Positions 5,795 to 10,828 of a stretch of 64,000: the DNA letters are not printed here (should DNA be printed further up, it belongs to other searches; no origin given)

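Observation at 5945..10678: Single 1577-aa polypeptide fusing a Dpm1-like GT2, a processive QxxRW GT2, a Wzx-like flippase and a GT4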

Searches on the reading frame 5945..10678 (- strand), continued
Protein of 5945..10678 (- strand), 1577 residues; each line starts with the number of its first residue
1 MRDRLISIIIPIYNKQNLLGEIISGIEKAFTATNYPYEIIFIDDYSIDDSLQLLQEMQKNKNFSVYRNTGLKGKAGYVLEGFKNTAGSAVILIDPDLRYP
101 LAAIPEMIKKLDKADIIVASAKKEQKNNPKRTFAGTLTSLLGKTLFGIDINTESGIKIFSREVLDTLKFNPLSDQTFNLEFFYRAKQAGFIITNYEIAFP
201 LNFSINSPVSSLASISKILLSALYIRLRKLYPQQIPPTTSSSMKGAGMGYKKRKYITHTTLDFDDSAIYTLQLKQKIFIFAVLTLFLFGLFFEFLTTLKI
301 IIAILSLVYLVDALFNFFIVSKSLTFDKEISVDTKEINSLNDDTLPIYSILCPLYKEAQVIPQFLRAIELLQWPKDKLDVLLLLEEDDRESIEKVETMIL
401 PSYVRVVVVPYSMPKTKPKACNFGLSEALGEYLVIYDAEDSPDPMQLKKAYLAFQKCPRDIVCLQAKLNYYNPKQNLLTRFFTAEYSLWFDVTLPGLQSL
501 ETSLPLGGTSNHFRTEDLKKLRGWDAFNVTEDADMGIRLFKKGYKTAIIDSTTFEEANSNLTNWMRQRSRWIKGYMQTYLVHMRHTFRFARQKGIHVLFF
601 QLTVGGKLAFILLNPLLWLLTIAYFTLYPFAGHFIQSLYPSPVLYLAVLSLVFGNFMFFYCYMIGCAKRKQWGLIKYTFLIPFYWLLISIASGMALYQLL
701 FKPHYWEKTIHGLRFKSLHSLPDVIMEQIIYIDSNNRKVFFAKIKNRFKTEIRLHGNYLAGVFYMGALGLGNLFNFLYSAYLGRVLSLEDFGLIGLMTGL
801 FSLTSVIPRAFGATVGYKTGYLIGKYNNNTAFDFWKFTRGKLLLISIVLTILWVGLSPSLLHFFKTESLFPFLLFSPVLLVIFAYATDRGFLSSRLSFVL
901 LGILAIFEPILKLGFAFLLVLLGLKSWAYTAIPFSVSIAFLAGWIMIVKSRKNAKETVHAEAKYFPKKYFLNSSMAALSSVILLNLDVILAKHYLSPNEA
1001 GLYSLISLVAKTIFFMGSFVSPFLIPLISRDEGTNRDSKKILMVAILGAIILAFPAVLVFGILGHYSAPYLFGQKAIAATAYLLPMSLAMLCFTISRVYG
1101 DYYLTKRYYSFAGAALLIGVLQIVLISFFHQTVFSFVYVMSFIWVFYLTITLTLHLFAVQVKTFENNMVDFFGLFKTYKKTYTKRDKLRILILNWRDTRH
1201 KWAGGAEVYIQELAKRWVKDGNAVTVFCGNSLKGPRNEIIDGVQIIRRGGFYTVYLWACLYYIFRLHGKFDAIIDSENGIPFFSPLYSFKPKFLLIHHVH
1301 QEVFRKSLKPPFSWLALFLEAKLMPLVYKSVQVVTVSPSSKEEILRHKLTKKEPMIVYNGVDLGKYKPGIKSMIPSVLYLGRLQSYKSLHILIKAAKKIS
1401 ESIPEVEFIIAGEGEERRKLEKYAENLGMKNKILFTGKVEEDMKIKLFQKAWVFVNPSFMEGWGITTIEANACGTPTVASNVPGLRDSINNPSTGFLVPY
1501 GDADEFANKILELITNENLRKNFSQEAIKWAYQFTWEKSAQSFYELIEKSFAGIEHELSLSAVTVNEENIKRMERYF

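Call 15: find_encoding_contigs(protein=P0001, flank=10000, max_places=3)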
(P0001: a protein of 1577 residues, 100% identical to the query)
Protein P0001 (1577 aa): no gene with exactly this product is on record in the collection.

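Call 17: search_solved_structures(query=window:5945-10678:-, max_evalue=0.001)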
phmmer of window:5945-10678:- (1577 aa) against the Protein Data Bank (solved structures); distinct sequences matched with E-value up to 0.001: 92 (the best 60 are shown).
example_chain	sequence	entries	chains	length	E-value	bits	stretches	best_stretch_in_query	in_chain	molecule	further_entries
6kih_A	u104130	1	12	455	1e-18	69.3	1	1372-1552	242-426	Tll1590 protein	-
4n9w_A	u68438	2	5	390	2.6e-17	64.6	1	1357-1559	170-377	GDP-mannose-dependent alpha-(1-2)-phosphatidylinositol mannosyltransferase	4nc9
2gej_A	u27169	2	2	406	2.9e-17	64.5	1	1357-1559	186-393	PHOSPHATIDYLINOSITOL MANNOSYLTRANSFERASE (PimA)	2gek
2bis_A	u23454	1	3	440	1.4e-16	62.2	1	1377-1545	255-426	GLGA GLYCOGEN SYNTHASE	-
3fro_A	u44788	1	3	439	1.4e-16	62.2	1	1377-1545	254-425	GlgA glycogen synthase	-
3l01_A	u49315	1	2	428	2.1e-16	61.6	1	1377-1544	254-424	GlgA glycogen synthase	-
3c4q_A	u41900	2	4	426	2.3e-15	58.2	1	1369-1549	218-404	Predicted glycosyltransferases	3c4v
3c48_A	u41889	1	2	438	2.5e-15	58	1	1369-1549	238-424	Predicted glycosyltransferases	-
2jjm_A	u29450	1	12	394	3.9e-15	57.4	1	1367-1547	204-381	GLYCOSYL TRANSFERASE, GROUP 1 FAMILY PROTEIN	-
3mbo_A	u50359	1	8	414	4.4e-15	57.2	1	1367-1547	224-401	Glycosyltransferase, group 1 family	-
5mlz_A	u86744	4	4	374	4.9e-15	57.1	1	5-173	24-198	Dolichol monophosphate mannose synthase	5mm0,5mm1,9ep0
9hwj_A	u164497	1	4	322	9.6e-14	52.8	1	5-144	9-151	Undecaprenyl-phosphate 4-deoxy-4-formamido-L-arabinose transferase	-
7qnt_AAA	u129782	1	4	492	1.5e-13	52.1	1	1333-1525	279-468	TarM(Se)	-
7qd7_AAA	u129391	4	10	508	1.6e-13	52.1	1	1333-1525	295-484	TarM(Se)_G117R | TarM(Se)_G117R-4RboP | TarM(Se)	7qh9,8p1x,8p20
9bhc_C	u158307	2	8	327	2.8e-13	51.3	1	5-167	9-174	Undecaprenyl-phosphate 4-deoxy-4-formamido-L-arabinose transferase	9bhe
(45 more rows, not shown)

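Call 29: find_encoding_contigs(protein=P0012, flank=10000, max_places=1)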
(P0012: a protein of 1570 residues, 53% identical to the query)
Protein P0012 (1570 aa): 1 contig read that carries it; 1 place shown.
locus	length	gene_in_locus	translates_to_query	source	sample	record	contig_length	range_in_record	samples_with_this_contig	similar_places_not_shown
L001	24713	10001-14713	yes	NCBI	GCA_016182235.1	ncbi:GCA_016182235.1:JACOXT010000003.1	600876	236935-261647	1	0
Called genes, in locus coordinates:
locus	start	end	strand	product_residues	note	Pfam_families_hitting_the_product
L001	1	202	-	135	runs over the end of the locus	-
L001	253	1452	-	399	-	PF09992:NAGPA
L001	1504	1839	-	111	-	PF12643:MazG-like (weak)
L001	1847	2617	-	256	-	PF02673:BacA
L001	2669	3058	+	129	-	-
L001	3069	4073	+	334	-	PF03462:PCRF, PF00472:RF-1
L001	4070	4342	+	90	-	PF01243:PNPOx_N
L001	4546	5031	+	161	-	PF13420:Acetyltransf_4 (weak), PF00583:Acetyltransf_1, PF13673:Acetyltransf_10, PF13508:Acetyltransf_7, PF12746:GNAT_acetyltran (weak)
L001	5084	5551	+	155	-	-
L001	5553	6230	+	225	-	PF00005:ABC_tran, PF13304:AAA_21 (faint)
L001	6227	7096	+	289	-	PF18075:FtsX_ECD, PF02687:FtsX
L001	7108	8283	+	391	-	PF01551:Peptidase_M23 (faint)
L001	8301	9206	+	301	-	PF00932:LTD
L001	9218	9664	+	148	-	PF02367:TsaE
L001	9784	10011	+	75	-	PF12728:HTH_17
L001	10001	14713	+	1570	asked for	PF00535:Glycos_transf_2, PF13641:Glyco_tranf_2_3, PF13632:Glyco_trans_2_3, PF13439:Glyco_transf_4, PF20706:GT4-conflict, PF00534:Glycos_transf_1, PF13524:Glyco_trans_1_2 (faint), PF13692:Glyco_trans_1_4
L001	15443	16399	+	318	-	PF00459:Inositol_P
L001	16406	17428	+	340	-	PF01073:3Beta_HSD, PF01370:Epimerase, PF04321:RmlD_sub_bind, PF07993:NAD_binding_4 (faint), PF16363:GDP_Man_Dehyd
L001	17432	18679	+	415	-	PF08421:Methyltransf_13, PF13489:Methyltransf_23, PF08241:Methyltransf_11, PF08242:Methyltransf_12, PF13649:Methyltransf_25 (weak), PF13847:Methyltransf_31 (weak), PF08484:Methyltransf_14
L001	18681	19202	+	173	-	PF00908:dTDP_sugar_isom, PF05523:FdtA (weak)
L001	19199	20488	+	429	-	PF21135:DRL_cat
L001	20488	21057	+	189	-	PF13489:Methyltransf_23, PF07021:MetW (weak), PF13847:Methyltransf_31, PF13649:Methyltransf_25, PF08241:Methyltransf_11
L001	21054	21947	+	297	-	PF00535:Glycos_transf_2 (weak), PF13641:Glyco_tranf_2_3 (weak)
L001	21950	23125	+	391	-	PF13439:Glyco_transf_4, PF00534:Glycos_transf_1, PF13692:Glyco_trans_1_4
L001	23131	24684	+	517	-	-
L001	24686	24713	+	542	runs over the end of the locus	-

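Call 30: find_encoding_contigs(protein=P0108, flank=10000, max_places=1)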
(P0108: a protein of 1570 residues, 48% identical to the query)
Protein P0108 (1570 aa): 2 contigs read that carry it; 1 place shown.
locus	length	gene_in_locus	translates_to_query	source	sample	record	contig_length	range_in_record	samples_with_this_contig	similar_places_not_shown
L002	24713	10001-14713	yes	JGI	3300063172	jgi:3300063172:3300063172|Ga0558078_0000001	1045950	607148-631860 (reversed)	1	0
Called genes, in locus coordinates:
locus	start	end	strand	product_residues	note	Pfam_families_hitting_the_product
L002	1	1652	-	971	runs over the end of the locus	PF00005:ABC_tran (faint), PF02463:SMC_N (faint), PF03193:RsgA_GTPase (faint), PF13191:AAA_16 (faint), PF13304:AAA_21 (faint), PF13555:AAA_29 (faint), PF17760:UvrA_inter, PF17755:UvrA_DNA-bind, +2 more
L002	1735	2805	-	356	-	PF00266:Aminotran_5, PF00155:Aminotran_1_2, PF01053:Cys_Met_Meta_PP (weak)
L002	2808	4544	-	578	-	PF00389:2-Hacid_dh, PF02826:2-Hacid_dh_C, PF00702:Hydrolase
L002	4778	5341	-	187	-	PF01728:FtsJ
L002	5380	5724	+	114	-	-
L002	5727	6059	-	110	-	PF01588:tRNA_bind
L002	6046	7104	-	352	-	PF01170:UPF0020, PF01555:N6_N4_Mtase (faint), PF03602:Cons_hypoth95 (faint), PF13847:Methyltransf_31 (weak)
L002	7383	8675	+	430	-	PF02040:ArsB, PF03600:CitMHS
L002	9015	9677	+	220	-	PF05552:MS_channel_1st_1 (weak)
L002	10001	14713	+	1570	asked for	PF00535:Glycos_transf_2, PF10111:Glyco_tranf_2_2, PF00535:Glycos_transf_2, PF13641:Glyco_tranf_2_3, PF13632:Glyco_trans_2_3, PF13439:Glyco_transf_4, PF13579:Glyco_trans_4_4, PF00534:Glycos_transf_1, +3 more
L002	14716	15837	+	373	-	PF13439:Glyco_transf_4 (weak), PF20706:GT4-conflict, PF00534:Glycos_transf_1, PF13692:Glyco_trans_1_4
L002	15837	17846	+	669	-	PF01041:DegT_DnrJ_EryC1, PF01053:Cys_Met_Meta_PP (weak), PF01212:Beta_elim_lyase, PF00535:Glycos_transf_2, PF13641:Glyco_tranf_2_3 (weak)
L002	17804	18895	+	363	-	-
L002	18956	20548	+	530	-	-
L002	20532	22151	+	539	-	-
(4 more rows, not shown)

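Call 31: find_encoding_contigs(protein=P0003, flank=10000, max_places=1)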
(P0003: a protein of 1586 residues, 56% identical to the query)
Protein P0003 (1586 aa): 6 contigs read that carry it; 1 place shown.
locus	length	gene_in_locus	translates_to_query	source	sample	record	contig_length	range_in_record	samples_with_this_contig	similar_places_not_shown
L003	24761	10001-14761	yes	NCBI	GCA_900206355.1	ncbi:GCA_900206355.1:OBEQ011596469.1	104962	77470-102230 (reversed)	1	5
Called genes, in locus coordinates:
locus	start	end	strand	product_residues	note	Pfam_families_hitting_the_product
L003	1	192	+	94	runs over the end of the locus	-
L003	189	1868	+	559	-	PF03717:PBP_dimer, PF00905:Transpeptidase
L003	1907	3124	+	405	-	PF08245:Mur_ligase_M, PF02875:Mur_ligase_C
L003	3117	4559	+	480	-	PF01225:Mur_ligase, PF08245:Mur_ligase_M, PF02875:Mur_ligase_C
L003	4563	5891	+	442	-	PF00275:EPSP_synthase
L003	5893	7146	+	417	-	PF00483:NTP_transferase, PF02348:CTP_transf_3 (faint), PF12804:NTP_transf_3, PF25084:LbH_EIF2B, PF14602:Hexapep_2 (faint), PF00132:Hexapep (weak), PF25087:GMPPB_C, PF00132:Hexapep (weak)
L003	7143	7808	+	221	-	-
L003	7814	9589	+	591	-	PF13230:GATase_4 (weak), PF13522:GATase_6, PF13537:GATase_7, PF01380:SIS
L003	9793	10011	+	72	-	PF12728:HTH_17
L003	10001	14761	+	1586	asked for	PF00535:Glycos_transf_2, PF00535:Glycos_transf_2, PF13641:Glyco_tranf_2_3, PF13632:Glyco_trans_2_3, PF13439:Glyco_transf_4, PF20706:GT4-conflict, PF00534:Glycos_transf_1, PF13692:Glyco_trans_1_4, +3 more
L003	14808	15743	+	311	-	-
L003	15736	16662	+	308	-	PF00535:Glycos_transf_2, PF10111:Glyco_tranf_2_2, PF13506:Glyco_transf_21 (weak), PF13641:Glyco_tranf_2_3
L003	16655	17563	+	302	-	PF00535:Glycos_transf_2, PF13641:Glyco_tranf_2_3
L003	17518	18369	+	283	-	PF10096:DUF2334 (weak), PF01522:Polysacc_deac_1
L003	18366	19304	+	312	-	PF00535:Glycos_transf_2, PF13641:Glyco_tranf_2_3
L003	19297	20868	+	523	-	-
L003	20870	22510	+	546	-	-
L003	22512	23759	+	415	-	-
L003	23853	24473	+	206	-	-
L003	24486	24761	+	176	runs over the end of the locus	PF04203:Sortase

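Call 37: find_related_loci(query=window:5945-10678:-, collection=genome_contigs, flank=10000)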
Query window:5945-10678:- (1577 aa) in genome_contigs; peptide patterns used: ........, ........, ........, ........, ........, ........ (x = any residue, [..] = any of these).
31 stretches matched a pattern; 12 encode a relative of the query (tblastn E <= 1e-3); 12 distinct loci.
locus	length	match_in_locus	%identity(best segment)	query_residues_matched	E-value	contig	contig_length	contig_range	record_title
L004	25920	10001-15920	46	6-1570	0e+0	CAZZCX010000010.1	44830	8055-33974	MAG TPA_asm: uncultured Gammaproteobacteria bacterium isolate SRP173033_co1_414 genome assembly, contig: NODE_1095_lengt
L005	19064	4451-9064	45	1-1547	0e+0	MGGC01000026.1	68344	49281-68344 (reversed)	MAG: Candidatus Woesebacteria bacterium RIFCSPHIGHO2_01_FULL_38_10 rifcsphigho2_01_scaffold_3471, whole genome shotgun s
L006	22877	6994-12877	44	3-1549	0e+0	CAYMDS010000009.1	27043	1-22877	MAG TPA_asm: uncultured Gammaproteobacteria bacterium isolate SRP192515_co2_133 genome assembly, contig: NODE_1331_lengt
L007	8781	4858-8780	44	6-1314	0e+0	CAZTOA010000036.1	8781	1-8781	MAG TPA_asm: uncultured Gammaproteobacteria bacterium isolate SRP292972_co2_75 genome assembly, contig: NODE_7748_length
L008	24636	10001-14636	46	1-1546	0e+0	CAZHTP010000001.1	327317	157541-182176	MAG TPA_asm: uncultured Gammaproteobacteria bacterium isolate SRP192515_co2_50 genome assembly, contig: NODE_8_length_32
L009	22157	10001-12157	47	5-721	0e+0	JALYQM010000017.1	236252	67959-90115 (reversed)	MAG: bacterium isolate MDV bin63 SD1454-56_k127_200903, whole genome shotgun sequence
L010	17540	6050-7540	46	265-749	5e-128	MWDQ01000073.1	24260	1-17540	MAG: candidate division TA06 bacterium ADurb.Bin131 BWX89_contig000073, whole genome shotgun sequence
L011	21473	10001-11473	44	270-720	2e-118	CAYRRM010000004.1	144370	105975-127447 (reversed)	MAG TPA_asm: uncultured Lentisphaera sp. isolate binchicken_co14_242 genome assembly, contig: NODE_123_length_144370_cov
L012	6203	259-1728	44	254-713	1e-118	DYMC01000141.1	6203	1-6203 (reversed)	MAG TPA_asm: Lentisphaera sp. isolate SulCav_AS07-7_55_126 SulCav_AS07_7_11638_length_6203_cov_63_393299, whole genome s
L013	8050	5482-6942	43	266-712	2e-116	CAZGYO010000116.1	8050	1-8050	MAG TPA_asm: uncultured Victivallales bacterium isolate SRP141376_co4_271 genome assembly, contig: NODE_14535_length_805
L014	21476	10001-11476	45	266-717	2e-121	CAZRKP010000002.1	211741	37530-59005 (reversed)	MAG TPA_asm: uncultured Victivallis sp. isolate binchicken_co273_45 genome assembly, contig: NODE_39_length_211741_cov_6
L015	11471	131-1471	48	265-712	1e-125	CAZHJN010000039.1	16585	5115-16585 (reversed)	MAG TPA_asm: uncultured bacterium isolate SRP098346_co1_153 genome assembly, contig: NODE_3642_length_16585_cov_13.40151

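Call 47: search_protein_families(library=pfam, proteins=[L003:19297-20868:+, L003:20870-22510:+, L003:22512-23759:+, L003:23853-24473:+, L003:14808-15743:+], max_evalue=1)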
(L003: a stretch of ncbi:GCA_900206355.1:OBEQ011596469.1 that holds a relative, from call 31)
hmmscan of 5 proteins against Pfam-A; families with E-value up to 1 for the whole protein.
L003:19297-20868:+ (523 aa): 0 families

L003:20870-22510:+ (546 aa): 2 families
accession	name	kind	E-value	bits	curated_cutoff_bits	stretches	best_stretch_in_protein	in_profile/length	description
PF04930.20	FUN14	-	0.05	14.4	22.5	1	378-440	9-70/92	FUN14 family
PF04241.20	DUF423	-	0.56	10.9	25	1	267-300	41-73/86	Protein of unknown function (DUF423)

L003:22512-23759:+ (415 aa): 4 families
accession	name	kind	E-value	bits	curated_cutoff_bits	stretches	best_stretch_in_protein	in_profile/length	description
PF13620.12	CarboxypepD_reg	-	0.0045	17.7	32.3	1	326-380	3-64/82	Carboxypeptidase regulatory-like domain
PF13715.12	CarbopepD_reg_2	-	0.05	14.1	32.2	1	326-394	2-76/88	CarboxypepD_reg-like domain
PF16371.11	MetallophosN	-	0.089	13.5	35.6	1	327-362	1-35/77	N terminal of Calcineurin-like phosphoesterase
PF04463.17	2-thiour_desulf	-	0.14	12.6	34.7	1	131-204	19-82/141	2-thiouracil desulfurase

L003:23853-24473:+ (206 aa): 0 families

L003:14808-15743:+ (311 aa): 3 families
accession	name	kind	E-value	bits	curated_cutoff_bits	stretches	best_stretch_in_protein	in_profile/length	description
PF01636.29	APH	-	0.093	12.9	23.2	1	123-238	71-188/239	Phosphotransferase enzyme family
PF00069.31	Pkinase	-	0.13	12.1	31.7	0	221-242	119-141/263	Protein kinase domain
PF19974.5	TCAD9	-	0.13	11.8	40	1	221-242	299-320/429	Ternary complex associated domain 9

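Call 48: search_solved_structures(query=L003:20870-22510:+, max_evalue=1)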
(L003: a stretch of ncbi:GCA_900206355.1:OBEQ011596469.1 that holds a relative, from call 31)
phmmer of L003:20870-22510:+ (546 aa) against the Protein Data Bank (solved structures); distinct sequences matched with E-value up to 1: 0.
